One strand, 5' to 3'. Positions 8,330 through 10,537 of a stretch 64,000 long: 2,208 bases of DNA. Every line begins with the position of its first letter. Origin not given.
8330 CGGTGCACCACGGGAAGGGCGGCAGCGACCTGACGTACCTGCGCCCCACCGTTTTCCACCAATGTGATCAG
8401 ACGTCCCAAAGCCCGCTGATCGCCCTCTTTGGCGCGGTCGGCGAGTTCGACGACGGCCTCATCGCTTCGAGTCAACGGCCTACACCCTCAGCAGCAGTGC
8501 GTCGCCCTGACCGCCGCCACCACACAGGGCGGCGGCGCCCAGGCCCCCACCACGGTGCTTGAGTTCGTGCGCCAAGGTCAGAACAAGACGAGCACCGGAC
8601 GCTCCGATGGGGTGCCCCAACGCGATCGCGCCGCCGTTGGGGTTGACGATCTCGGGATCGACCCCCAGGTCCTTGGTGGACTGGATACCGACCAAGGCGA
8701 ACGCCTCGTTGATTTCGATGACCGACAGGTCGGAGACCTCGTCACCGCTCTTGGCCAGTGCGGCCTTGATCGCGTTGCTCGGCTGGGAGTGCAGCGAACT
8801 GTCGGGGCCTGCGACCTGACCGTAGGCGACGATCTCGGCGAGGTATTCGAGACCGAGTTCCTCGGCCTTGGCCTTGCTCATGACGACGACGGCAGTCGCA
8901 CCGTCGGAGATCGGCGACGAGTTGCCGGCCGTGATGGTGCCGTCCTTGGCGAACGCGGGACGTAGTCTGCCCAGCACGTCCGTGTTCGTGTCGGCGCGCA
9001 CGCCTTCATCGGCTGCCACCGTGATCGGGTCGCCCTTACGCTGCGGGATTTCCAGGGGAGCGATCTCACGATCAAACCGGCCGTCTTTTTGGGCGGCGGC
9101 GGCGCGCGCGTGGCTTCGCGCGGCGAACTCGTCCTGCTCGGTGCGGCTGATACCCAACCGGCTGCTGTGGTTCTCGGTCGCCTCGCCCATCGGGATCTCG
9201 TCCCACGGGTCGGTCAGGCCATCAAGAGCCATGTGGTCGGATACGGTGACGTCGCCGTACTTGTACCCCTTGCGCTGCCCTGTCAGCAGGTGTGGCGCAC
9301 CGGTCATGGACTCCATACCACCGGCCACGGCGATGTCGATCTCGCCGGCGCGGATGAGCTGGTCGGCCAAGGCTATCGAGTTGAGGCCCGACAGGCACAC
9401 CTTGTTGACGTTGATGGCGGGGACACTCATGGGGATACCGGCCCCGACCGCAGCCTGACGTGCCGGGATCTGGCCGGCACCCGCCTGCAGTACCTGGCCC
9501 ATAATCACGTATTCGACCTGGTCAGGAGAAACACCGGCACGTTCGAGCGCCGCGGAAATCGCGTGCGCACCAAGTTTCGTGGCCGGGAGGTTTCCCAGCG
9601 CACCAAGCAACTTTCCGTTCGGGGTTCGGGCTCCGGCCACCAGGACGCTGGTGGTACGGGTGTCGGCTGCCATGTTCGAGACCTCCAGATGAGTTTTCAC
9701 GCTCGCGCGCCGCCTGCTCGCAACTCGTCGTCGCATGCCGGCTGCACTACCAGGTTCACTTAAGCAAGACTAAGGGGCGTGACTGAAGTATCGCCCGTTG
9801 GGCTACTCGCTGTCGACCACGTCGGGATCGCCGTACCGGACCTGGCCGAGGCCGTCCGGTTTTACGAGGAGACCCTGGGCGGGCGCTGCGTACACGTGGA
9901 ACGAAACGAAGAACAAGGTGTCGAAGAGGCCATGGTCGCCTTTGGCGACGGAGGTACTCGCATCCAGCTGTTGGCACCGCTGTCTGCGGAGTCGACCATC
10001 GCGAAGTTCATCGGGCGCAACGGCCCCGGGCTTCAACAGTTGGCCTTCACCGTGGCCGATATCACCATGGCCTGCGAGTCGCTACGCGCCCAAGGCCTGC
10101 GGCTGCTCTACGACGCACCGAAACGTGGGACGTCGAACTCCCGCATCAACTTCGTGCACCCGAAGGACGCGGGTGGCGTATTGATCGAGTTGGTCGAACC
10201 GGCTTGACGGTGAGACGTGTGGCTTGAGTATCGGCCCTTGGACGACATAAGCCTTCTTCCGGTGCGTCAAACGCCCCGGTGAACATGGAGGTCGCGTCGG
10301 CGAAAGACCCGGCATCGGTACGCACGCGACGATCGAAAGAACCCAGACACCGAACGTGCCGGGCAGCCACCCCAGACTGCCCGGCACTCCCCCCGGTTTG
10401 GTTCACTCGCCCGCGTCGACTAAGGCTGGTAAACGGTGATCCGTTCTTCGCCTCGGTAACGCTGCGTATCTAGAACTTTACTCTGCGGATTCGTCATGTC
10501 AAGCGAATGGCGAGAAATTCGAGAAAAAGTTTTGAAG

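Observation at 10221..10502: Strong promoter driving an ORF-less, rod-shaped candidate ncRNA (6S/Ms1-like?)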

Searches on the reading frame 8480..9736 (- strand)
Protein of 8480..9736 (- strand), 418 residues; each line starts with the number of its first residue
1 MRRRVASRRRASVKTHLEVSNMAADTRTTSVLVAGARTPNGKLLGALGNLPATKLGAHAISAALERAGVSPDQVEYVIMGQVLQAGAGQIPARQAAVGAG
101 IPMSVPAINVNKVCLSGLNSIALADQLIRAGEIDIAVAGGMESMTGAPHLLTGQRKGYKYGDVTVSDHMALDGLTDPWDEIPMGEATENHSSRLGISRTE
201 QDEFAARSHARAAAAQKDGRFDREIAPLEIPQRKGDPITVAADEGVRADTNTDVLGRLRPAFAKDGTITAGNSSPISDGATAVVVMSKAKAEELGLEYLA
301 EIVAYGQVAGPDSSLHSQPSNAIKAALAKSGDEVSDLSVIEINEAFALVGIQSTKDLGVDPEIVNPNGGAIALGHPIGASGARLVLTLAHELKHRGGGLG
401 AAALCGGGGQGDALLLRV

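Call 7: search_protein_families(library=pfam, proteins=[window:8480-9736:-])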
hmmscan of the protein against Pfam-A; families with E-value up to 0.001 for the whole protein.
window:8480-9736:- (418 aa): 3 families
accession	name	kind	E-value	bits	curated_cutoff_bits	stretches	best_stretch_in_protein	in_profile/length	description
PF00108.29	Thiolase_N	-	1.3e-94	316.9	26.4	1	31-288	2-259/260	Thiolase, N-terminal domain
PF02803.24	Thiolase_C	-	1e-42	145.1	27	1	297-417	2-122/123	Thiolase, C-terminal domain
PF00109.32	ketoacyl-synt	-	9.5e-05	22.5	20.8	1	106-148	166-208/252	Beta-ketoacyl synthase, N-terminal domain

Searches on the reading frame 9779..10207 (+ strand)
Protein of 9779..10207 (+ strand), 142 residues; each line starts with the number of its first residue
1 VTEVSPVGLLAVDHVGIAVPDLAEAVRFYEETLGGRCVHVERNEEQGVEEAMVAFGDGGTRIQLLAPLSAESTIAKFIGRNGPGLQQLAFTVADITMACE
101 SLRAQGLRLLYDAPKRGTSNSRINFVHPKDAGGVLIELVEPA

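Call 7: search_protein_families(library=pfam, proteins=[window:9779-10207:+])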
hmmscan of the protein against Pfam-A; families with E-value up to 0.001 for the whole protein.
window:9779-10207:+ (142 aa): 3 families
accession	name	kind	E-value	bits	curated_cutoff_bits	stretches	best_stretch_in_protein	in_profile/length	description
PF13669.12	Glyoxalase_4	-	2.3e-22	79.8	27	1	13-125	1-109/109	Glyoxalase/Bleomycin resistance protein/Dioxygenase superfamily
PF00903.31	Glyoxalase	-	1.4e-19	71.1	20.6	1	12-138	2-121/121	Glyoxalase/Bleomycin resistance protein/Dioxygenase superfamily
PF13468.12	Glyoxalase_3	-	2e-10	41.5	25.1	1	12-112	1-102/176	Glyoxalase-like domain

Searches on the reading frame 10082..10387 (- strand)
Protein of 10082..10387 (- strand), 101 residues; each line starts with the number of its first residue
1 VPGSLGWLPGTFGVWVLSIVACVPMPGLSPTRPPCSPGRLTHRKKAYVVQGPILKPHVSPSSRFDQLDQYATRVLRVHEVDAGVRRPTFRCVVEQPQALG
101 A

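Call 77: search_protein_families(library=pfam, proteins=[window:10082-10387:-], max_evalue=0.1)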
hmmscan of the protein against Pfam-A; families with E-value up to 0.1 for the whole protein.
window:10082-10387:- (101 aa): 1 family
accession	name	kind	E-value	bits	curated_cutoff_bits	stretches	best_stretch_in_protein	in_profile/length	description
PF13220.11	DUF4028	-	0.094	12.9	25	0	68-92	23-47/65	Protein of unknown function (DUF4028)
